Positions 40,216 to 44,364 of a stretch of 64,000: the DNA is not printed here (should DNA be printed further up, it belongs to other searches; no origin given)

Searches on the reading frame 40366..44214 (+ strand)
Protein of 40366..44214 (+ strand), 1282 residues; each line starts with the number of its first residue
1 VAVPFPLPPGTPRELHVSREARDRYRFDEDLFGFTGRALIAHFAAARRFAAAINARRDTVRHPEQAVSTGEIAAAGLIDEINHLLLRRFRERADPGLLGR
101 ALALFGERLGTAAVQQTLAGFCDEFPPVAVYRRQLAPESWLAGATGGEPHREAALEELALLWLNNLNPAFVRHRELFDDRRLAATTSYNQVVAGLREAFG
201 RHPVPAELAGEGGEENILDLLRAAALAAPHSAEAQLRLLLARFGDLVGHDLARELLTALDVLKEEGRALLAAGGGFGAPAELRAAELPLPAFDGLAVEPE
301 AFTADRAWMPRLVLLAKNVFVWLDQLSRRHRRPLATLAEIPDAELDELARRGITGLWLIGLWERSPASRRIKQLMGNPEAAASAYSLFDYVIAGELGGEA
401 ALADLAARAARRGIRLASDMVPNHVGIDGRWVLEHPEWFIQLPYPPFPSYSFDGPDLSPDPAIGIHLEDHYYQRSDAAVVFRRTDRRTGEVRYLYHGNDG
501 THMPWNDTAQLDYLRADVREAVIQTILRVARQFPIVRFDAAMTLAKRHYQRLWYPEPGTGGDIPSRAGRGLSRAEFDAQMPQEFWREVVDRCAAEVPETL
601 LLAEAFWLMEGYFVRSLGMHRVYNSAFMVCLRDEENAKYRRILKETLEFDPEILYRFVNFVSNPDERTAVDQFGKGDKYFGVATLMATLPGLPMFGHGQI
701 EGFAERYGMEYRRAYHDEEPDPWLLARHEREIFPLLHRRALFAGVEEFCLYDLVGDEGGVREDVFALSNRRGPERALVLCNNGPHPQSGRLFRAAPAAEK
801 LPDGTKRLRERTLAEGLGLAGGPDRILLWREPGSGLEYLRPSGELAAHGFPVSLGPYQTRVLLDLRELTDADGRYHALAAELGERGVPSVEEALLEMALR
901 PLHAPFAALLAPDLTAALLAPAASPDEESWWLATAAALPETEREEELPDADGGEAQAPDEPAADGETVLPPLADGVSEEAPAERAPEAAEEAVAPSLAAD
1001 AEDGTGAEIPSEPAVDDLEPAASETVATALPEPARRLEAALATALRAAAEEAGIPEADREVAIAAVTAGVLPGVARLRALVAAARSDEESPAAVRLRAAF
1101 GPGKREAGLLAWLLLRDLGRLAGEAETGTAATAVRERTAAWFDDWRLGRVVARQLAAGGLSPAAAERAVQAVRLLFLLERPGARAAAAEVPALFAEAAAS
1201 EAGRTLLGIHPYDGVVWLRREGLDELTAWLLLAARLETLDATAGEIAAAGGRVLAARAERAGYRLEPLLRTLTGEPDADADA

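Call 15: search_protein_families(library=pfam, proteins=[window:40366-44214:+], max_evalue=0.001)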
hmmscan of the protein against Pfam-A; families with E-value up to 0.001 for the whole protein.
window:40366-44214:+ (1282 aa): 1 family
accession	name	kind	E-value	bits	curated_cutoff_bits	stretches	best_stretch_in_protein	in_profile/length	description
PF00128.31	Alpha-amylase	-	0.00071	19.4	22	0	345-435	25-102/446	Alpha amylase, catalytic domain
